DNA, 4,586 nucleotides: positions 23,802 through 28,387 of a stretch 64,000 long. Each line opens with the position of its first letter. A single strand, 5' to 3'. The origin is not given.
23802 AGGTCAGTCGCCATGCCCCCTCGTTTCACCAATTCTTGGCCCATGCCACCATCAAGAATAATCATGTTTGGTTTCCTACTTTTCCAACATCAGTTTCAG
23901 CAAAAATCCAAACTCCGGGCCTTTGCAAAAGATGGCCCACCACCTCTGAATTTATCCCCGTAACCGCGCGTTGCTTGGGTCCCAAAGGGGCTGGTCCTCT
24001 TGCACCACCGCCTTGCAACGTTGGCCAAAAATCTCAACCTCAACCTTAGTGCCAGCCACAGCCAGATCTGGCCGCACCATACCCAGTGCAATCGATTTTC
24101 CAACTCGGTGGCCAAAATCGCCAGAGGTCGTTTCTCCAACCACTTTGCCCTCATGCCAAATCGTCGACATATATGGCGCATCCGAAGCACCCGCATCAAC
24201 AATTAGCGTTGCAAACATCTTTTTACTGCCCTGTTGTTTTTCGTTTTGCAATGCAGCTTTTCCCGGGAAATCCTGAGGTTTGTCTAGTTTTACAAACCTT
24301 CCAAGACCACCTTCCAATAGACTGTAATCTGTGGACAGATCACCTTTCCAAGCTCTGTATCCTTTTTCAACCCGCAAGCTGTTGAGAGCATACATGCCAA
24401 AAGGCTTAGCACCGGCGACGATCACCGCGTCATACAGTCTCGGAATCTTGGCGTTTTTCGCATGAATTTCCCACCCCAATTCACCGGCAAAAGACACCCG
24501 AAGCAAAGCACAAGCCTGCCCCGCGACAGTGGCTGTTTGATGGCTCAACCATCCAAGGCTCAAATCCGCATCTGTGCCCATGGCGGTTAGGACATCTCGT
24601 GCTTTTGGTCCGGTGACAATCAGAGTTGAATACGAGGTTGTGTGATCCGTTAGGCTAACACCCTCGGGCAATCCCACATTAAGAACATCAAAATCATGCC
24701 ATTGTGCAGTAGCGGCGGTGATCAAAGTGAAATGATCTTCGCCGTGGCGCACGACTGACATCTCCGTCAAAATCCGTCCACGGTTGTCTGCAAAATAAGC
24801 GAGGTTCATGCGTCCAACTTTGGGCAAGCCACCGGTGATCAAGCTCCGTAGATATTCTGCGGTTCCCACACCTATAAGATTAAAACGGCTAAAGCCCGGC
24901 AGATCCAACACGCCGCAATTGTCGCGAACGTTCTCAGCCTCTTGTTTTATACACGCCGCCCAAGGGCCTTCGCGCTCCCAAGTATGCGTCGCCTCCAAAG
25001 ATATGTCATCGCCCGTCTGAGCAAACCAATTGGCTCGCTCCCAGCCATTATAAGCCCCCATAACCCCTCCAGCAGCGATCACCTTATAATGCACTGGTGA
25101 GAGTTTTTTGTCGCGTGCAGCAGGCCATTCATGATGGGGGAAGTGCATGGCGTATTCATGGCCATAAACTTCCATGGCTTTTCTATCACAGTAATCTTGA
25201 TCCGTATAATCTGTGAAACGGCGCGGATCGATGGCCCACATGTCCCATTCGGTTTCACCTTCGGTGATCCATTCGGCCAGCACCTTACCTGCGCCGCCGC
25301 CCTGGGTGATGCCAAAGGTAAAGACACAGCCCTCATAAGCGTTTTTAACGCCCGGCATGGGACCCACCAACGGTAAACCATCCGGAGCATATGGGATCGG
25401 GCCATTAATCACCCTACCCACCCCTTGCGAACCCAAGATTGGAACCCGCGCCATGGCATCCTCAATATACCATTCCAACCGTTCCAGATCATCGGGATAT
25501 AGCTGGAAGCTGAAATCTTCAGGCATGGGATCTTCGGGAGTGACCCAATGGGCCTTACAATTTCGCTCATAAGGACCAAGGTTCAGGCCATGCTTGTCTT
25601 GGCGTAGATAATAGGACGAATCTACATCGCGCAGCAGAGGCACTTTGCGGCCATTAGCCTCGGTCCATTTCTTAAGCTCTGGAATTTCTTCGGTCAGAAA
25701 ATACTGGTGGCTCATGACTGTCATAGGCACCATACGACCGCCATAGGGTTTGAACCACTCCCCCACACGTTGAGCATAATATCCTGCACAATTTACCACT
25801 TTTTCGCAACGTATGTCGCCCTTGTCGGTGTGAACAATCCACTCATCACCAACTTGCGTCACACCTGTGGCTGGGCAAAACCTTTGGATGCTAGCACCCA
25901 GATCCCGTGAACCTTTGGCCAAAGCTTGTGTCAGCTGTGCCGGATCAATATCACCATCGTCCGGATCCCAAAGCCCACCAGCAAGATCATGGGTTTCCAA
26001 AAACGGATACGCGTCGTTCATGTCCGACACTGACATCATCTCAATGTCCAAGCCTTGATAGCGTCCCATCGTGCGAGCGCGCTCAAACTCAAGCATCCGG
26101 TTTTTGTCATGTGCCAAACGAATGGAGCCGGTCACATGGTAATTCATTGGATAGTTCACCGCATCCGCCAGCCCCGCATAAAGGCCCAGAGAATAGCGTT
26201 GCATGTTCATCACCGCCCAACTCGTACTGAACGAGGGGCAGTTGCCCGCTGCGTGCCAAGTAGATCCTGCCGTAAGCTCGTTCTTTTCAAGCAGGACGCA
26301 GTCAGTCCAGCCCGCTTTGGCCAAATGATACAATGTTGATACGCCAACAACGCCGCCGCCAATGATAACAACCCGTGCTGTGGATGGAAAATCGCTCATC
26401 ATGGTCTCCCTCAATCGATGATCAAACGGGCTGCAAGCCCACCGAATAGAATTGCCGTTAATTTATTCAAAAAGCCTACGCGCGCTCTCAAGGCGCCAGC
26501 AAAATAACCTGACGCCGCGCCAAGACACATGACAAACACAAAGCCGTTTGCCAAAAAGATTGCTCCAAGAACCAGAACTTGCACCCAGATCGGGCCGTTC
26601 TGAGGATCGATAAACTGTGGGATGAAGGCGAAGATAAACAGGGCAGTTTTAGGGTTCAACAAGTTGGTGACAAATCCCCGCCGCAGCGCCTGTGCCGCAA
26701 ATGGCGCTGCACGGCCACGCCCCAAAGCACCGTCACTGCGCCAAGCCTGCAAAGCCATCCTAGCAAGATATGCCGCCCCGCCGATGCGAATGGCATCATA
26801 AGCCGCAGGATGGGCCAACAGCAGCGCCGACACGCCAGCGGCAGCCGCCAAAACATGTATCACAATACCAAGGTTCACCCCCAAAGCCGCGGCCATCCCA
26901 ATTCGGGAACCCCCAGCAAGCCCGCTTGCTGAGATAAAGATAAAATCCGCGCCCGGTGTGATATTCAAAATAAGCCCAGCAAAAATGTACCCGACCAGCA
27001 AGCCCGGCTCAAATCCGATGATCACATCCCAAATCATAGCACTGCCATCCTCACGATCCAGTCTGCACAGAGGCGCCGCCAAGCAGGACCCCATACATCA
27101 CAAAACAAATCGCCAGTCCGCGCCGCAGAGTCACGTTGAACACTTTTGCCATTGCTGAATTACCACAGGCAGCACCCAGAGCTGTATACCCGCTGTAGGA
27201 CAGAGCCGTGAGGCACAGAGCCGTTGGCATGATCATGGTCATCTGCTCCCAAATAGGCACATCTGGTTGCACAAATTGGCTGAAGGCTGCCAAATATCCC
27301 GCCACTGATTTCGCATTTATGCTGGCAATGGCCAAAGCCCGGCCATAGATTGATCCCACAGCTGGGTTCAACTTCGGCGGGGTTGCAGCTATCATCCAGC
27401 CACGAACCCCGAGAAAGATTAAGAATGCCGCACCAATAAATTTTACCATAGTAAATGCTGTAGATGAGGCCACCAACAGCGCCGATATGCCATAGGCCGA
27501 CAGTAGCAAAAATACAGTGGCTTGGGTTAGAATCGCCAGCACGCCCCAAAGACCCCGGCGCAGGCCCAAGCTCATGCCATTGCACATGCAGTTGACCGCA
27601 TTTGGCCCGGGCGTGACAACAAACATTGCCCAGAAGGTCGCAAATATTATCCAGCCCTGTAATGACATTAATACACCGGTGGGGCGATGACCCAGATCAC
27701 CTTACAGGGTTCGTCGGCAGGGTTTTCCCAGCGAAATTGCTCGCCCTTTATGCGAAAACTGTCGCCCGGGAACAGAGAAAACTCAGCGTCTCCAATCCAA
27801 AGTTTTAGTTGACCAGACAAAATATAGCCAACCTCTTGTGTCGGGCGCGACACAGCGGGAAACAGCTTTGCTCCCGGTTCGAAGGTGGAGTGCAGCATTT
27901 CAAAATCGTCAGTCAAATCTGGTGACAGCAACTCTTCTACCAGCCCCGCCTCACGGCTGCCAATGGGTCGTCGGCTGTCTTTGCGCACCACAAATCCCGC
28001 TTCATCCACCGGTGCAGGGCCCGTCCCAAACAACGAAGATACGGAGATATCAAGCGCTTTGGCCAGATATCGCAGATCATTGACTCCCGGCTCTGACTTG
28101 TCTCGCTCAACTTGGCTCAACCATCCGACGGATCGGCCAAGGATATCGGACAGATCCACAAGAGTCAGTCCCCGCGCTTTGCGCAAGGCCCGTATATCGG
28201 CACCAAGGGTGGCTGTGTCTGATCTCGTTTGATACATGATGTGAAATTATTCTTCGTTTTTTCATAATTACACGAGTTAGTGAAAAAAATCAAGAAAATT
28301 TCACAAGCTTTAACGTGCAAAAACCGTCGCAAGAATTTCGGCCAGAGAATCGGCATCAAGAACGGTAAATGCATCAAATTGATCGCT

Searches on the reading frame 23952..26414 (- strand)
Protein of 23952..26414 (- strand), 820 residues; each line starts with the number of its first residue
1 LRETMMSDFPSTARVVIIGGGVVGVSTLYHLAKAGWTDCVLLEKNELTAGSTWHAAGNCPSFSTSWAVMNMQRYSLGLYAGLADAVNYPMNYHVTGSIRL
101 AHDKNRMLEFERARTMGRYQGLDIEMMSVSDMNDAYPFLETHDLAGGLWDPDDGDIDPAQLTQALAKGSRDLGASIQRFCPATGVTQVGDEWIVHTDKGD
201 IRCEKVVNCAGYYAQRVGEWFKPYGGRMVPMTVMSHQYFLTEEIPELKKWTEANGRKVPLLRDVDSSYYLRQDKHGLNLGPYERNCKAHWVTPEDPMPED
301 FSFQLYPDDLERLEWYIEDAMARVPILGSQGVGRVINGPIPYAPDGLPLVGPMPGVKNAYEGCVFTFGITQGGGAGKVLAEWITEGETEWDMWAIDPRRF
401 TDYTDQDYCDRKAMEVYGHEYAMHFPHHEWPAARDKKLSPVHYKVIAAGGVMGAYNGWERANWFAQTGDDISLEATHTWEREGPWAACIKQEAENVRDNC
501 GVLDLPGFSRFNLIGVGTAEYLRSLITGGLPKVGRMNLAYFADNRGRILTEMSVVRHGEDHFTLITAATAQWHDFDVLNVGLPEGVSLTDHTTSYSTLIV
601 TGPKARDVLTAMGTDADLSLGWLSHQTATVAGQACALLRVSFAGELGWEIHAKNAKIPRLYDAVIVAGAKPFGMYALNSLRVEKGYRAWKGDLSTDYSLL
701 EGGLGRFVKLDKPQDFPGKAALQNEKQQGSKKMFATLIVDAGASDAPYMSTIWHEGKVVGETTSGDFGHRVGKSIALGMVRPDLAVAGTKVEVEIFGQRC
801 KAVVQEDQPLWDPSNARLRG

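Call 7: search_protein_families(library=pfam, proteins=[window:23952-26414:-], max_evalue=0.001)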
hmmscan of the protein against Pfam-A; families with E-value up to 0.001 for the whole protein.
window:23952-26414:- (820 aa): 5 families
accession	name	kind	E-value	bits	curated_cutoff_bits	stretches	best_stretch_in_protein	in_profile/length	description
PF01266.30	DAO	-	5.5e-61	207.5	27.9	1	14-382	1-353/353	FAD dependent oxidoreductase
PF01571.26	GCV_T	-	7.5e-52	176.5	25.6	1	447-706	7-254/255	Aminomethyltransferase folate-binding domain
PF08669.17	GCV_T_C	-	8.2e-19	67.7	25.9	1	735-810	4-78/80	Glycine cleavage T-protein C-terminal barrel domain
PF16350.10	FAO_M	-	9.8e-17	61.3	27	1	385-439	1-56/56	FAD dependent oxidoreductase central domain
PF13738.12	Pyr_redox_3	-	6.6e-07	29.3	30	0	175-214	97-136/305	Pyridine nucleotide-disulphide oxidoreductase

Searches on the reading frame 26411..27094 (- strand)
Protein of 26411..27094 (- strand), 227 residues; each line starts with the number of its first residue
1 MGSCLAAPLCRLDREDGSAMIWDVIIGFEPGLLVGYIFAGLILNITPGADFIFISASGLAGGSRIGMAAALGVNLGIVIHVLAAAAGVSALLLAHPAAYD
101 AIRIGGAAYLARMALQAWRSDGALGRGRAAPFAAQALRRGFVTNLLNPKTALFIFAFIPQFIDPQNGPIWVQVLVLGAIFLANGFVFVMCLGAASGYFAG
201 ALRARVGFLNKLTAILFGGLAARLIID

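Call 7: search_protein_families(library=pfam, proteins=[window:26411-27094:-], max_evalue=0.001)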
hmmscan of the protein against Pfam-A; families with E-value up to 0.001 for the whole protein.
window:26411-27094:- (227 aa): 1 family
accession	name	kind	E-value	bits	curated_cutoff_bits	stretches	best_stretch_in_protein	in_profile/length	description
PF01810.24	LysE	-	8.1e-30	104.2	25.6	1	41-226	1-191/193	LysE type translocator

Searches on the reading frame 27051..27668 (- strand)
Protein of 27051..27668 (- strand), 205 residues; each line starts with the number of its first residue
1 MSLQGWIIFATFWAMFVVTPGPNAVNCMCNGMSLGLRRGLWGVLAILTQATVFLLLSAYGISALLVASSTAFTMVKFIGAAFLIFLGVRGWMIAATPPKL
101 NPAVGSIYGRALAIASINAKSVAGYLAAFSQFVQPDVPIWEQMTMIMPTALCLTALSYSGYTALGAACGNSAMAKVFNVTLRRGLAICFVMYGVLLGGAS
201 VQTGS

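Call 7: search_protein_families(library=pfam, proteins=[window:27051-27668:-], max_evalue=0.001)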
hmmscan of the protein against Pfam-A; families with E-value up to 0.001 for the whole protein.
window:27051-27668:- (205 aa): 1 family
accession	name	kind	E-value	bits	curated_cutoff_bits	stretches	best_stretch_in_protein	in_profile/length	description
PF01810.24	LysE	-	5e-16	59.2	25.6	1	15-196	2-189/193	LysE type translocator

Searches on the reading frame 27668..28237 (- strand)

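Call 7: search_protein_families(library=pfam, proteins=[window:27668-28237:-], max_evalue=0.001)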
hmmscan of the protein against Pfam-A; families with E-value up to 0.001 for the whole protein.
window:27668-28237:- (189 aa): 3 families
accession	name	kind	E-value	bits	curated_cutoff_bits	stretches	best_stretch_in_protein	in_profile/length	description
PF07883.17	Cupin_2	-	1.1e-12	47.9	27.2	1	117-183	3-69/70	Cupin domain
PF13560.12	HTH_31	-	1.8e-09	38.2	27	1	11-65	2-57/64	Helix-turn-helix domain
PF01381.28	HTH_3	-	5.3e-08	33.2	23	1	15-67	1-53/55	Helix-turn-helix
